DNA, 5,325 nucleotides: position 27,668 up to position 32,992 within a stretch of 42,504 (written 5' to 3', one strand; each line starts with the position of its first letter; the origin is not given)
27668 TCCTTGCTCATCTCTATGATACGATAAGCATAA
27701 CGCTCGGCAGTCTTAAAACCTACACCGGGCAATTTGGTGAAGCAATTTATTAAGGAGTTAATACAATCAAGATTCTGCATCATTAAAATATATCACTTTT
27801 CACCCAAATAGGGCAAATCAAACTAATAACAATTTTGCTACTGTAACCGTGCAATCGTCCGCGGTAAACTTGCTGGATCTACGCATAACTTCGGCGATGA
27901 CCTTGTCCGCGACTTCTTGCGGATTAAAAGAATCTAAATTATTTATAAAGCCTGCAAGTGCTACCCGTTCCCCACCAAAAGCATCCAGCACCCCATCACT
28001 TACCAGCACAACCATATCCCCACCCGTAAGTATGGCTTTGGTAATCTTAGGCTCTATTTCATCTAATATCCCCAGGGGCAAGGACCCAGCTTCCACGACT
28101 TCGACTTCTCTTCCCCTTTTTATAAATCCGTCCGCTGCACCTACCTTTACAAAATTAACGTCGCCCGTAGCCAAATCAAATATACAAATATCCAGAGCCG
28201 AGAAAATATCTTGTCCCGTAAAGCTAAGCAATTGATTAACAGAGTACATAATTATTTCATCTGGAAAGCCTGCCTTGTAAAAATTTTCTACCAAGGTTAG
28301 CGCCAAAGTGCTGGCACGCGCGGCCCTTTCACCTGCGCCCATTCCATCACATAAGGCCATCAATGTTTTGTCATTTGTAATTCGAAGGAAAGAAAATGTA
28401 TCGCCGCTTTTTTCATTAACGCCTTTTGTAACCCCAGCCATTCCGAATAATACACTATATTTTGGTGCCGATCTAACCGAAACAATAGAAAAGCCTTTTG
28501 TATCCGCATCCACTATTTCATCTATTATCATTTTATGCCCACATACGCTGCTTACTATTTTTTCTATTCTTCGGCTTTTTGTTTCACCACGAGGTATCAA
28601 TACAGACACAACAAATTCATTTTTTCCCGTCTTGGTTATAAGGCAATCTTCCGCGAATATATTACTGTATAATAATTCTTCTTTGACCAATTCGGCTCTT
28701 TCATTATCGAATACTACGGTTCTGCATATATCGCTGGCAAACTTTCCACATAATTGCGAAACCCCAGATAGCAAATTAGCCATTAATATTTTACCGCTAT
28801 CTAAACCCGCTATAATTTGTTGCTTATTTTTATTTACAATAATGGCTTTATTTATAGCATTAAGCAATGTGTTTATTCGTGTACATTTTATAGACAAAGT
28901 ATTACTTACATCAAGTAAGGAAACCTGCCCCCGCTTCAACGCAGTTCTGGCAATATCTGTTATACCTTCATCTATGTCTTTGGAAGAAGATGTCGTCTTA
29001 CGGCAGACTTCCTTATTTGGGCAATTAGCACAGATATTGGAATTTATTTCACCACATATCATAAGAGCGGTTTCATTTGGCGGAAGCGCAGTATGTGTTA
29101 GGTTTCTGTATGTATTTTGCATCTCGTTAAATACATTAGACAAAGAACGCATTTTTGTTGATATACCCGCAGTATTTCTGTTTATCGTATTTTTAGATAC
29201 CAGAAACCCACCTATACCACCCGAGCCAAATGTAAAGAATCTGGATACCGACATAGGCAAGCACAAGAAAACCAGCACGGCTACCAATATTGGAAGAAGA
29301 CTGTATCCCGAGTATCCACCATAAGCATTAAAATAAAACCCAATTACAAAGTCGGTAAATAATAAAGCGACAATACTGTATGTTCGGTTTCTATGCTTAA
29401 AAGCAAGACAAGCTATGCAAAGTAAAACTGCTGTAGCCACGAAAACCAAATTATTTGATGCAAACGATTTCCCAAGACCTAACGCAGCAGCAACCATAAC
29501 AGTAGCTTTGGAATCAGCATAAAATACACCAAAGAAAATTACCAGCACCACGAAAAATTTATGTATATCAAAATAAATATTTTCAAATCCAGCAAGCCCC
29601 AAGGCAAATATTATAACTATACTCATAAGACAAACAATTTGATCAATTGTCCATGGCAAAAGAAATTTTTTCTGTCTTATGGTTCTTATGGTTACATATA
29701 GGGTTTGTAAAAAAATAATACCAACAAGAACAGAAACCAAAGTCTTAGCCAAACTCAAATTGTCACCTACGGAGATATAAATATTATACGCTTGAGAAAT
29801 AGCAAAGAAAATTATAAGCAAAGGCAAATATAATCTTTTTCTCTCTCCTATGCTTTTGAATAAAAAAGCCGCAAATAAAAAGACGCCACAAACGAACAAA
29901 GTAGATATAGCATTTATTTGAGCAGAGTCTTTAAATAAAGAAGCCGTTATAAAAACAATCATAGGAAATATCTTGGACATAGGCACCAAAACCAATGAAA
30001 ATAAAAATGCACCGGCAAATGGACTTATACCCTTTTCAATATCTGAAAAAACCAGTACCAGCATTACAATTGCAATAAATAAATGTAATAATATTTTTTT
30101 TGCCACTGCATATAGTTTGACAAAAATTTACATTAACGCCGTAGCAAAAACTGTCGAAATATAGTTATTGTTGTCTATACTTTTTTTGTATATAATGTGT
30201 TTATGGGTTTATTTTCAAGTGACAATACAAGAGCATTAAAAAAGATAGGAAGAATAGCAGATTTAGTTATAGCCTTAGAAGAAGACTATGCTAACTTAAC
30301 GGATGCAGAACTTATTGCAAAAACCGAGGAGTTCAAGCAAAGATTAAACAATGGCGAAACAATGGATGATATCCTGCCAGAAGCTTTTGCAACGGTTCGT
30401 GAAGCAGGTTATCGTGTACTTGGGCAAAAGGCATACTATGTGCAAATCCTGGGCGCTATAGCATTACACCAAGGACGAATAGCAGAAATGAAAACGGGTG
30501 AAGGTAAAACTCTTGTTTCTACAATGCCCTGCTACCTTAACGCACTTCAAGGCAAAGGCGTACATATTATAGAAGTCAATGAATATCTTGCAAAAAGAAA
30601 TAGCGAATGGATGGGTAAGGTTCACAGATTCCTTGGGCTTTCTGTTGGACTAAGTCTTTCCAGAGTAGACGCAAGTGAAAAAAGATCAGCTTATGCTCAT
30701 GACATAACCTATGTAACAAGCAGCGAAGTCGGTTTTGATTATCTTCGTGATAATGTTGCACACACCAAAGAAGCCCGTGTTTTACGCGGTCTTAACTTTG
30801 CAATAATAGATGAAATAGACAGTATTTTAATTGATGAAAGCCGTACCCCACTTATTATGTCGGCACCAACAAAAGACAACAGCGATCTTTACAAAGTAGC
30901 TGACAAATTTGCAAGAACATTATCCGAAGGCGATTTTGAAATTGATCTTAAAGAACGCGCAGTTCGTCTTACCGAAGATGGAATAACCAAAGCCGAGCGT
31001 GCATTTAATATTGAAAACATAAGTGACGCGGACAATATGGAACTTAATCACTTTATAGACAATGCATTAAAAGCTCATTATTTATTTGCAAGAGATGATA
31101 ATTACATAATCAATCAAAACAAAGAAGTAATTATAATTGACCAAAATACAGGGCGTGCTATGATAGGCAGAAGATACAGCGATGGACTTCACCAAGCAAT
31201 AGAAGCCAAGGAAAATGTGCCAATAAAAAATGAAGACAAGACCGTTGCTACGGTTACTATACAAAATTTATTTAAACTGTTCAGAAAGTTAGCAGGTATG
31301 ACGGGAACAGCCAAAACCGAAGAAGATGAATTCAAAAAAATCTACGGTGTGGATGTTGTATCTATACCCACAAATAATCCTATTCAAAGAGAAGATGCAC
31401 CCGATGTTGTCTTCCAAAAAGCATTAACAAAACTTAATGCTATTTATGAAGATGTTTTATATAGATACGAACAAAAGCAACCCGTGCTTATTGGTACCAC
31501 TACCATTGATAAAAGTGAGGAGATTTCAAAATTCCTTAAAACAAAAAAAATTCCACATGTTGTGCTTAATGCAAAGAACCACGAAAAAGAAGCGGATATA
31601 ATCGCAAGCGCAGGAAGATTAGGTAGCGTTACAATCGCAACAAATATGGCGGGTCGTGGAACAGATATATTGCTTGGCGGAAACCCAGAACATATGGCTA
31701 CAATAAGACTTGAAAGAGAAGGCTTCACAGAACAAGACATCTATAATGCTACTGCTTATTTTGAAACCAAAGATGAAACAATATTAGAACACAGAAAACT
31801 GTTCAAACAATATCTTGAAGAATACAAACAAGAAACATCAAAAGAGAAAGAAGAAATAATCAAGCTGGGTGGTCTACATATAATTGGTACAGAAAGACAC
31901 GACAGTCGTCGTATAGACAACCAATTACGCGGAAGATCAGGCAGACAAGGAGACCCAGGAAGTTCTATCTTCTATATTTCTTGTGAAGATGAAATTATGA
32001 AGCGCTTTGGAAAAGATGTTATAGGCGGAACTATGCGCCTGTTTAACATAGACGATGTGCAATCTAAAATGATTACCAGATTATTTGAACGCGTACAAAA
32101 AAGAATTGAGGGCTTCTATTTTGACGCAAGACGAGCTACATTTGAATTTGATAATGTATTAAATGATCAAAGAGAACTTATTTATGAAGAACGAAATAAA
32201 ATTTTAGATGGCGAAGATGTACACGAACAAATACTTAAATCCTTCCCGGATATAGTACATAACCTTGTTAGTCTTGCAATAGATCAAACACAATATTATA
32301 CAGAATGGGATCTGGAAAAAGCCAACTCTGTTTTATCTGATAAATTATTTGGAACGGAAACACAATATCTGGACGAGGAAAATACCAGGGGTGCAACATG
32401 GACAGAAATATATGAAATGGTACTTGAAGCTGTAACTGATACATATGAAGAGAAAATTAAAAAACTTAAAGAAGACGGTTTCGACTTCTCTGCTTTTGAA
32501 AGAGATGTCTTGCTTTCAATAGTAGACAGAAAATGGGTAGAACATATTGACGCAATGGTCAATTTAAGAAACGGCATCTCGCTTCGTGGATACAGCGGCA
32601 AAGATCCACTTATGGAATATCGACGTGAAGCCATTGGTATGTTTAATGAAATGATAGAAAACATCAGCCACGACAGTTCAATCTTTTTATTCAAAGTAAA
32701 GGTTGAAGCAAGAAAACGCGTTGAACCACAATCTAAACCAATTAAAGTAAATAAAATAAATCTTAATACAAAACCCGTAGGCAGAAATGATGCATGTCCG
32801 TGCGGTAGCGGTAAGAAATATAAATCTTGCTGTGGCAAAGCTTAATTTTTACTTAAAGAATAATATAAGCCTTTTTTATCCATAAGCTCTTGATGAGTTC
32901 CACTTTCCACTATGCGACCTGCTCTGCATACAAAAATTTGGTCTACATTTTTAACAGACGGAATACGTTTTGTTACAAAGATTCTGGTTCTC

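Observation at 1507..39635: Genes that head transcription units have a -35/-10 ending 5-8 nt before the start codon and no SD, predicting pervasive leaderless mRNAs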

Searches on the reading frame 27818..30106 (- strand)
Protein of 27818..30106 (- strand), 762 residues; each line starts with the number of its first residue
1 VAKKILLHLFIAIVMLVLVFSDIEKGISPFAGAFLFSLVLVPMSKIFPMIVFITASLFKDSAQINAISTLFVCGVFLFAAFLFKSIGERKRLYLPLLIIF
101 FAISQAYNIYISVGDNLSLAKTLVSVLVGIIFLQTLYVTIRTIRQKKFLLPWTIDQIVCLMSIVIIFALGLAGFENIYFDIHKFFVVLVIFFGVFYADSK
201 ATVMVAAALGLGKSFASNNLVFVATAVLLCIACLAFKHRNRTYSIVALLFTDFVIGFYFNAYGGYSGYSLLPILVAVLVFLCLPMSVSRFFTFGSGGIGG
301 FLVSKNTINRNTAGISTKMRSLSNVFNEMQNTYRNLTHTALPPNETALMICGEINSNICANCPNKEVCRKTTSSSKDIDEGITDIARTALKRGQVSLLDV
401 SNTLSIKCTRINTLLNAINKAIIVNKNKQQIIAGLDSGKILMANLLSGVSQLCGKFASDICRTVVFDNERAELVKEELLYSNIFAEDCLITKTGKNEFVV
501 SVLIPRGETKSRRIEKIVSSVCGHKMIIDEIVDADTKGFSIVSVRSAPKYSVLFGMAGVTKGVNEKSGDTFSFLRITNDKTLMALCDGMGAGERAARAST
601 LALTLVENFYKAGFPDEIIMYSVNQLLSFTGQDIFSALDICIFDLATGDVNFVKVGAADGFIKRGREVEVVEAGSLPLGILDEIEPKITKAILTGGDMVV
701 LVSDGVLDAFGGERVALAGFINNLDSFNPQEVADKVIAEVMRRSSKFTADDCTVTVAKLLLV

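Call 12: search_protein_families(library=pfam, proteins=[window:27818-30106:-])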
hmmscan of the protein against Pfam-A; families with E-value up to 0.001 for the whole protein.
window:27818-30106:- (762 aa): 2 families
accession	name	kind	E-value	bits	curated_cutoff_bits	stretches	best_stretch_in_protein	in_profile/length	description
PF07228.17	SpoIIE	-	1.3e-27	97.4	25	1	579-758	3-190/192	Stage II sporulation protein E (SpoIIE)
PF19732.4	SpoIIE_N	-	3.3e-27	95.7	27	1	11-562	44-601/605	Stage II sporulation protein E N-terminal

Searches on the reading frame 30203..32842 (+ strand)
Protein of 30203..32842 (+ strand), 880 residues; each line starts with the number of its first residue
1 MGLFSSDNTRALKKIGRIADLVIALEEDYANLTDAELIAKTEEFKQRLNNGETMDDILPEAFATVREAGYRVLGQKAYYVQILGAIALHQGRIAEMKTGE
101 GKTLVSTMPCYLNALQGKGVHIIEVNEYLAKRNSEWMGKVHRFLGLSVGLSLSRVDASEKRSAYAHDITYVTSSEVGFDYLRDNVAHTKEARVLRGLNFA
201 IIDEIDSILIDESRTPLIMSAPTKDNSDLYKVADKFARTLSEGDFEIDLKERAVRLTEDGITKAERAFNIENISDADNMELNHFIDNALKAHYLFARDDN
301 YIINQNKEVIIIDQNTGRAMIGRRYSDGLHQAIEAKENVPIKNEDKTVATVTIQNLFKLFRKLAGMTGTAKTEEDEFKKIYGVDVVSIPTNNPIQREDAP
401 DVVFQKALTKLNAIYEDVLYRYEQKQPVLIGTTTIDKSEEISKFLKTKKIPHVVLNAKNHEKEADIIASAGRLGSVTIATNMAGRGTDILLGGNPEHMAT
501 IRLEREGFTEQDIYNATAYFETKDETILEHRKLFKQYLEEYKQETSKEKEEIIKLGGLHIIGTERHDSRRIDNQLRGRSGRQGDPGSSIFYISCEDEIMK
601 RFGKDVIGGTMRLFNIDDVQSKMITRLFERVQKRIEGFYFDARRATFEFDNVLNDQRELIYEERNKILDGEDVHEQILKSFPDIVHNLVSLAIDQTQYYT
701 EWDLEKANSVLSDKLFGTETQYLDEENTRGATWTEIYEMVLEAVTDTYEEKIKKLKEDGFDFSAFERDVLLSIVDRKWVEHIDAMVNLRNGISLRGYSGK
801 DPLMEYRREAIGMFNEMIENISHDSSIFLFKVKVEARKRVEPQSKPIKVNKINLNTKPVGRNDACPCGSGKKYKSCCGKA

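Call 7: find_related_loci(query=window:30203-32842:+, collection=genome_contigs, flank=10000)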
Query window:30203-32842:+ (880 aa) in genome_contigs; peptide patterns used: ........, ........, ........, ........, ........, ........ (x = any residue, [..] = any of these).
599 stretches matched a pattern (row limit reached: there are more); 590 encode a relative of the query (tblastn E <= 1e-3); the best 80 are kept; 80 distinct loci.
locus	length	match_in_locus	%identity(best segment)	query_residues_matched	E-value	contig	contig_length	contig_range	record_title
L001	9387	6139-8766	78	1-879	0e+0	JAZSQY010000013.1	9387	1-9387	MAG: Clostridia bacterium isolate T1900044540_TS20190006.MAGScoT_cleanbin_000046 SGB_60_k141_154102, whole genome shotgu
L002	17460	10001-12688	54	1-877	0e+0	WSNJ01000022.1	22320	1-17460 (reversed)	MAG: Clostridia bacterium isolate RACS_047 NODE_352_length_22320_cov_20.651785, whole genome shotgun sequence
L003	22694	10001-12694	53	1-879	0e+0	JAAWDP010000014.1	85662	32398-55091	MAG: Clostridia bacterium isolate ABMPRH_118_0 k141_1280305, whole genome shotgun sequence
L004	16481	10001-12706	52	1-877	0e+0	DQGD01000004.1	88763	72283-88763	MAG TPA_asm: Clostridiales bacterium isolate UBA10677 contig_774, whole genome shotgun sequence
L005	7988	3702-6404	52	1-877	0e+0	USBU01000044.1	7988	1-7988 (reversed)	uncultured Clostridiales bacterium isolate UMGS1569 genome assembly, contig: NODE_2269_length_7988_cov_5.522375, whole g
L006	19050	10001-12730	52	1-879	0e+0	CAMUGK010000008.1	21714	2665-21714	MAG TPA_asm: uncultured Firmicutes bacterium isolate SRR14038242_bin.50_metawrap_v1.3_MAG genome assembly, contig: NODE.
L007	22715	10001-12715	51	1-877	0e+0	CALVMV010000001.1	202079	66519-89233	MAG: uncultured Clostridia bacterium isolate BRZ_BA__bin78 genome assembly, contig: BRZ_BA__NODE_96_length_202079_cov_13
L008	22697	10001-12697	52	1-879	0e+0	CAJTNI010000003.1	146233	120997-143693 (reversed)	MAG TPA_asm: uncultured Christensenella sp. isolate MGBC105483 genome assembly, contig: MGBC105483.3, whole genome shotg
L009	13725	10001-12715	51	1-877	0e+0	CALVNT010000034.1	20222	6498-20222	MAG: uncultured Clostridia bacterium isolate E03__bin334 genome assembly, contig: E03__k127_5719530, whole genome shotgu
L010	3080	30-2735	52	1-877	0e+0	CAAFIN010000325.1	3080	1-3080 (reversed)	MAG TPA_asm: Clostridia bacterium, isolate HGM11397, WGS project CAAFIN010000000 data, contig: SRS1596785_163_k141_24377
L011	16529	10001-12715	50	1-877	0e+0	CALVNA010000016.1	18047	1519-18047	MAG: uncultured Clostridia bacterium isolate BRZ_DN__bin10 genome assembly, contig: BRZ_DN__NODE_3571_length_18047_cov_5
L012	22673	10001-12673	52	3-879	0e+0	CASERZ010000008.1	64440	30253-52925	uncultured Christensenella sp. isolate O73_L3_325325_idba_bin.69 genome assembly, contig: O73_L3_325325_idba_bin.69.fa_s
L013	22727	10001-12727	51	1-879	0e+0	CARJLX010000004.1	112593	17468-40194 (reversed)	MAG TPA_asm: uncultured Eubacteriales bacterium isolate MGBC129253 genome assembly, contig: MGBC129253.4, whole genome s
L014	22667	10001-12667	51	3-879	0e+0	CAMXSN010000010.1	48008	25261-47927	MAG TPA_asm: uncultured Clostridia bacterium isolate SRR14920976_bin.7_metawrap_v1.3_MAG genome assembly, contig: NODE.5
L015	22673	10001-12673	52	3-879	0e+0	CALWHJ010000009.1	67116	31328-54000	MAG: uncultured Christensenellaceae bacterium isolate BRZ_DR__bin29 genome assembly, contig: BRZ_DR__NODE_466_length_671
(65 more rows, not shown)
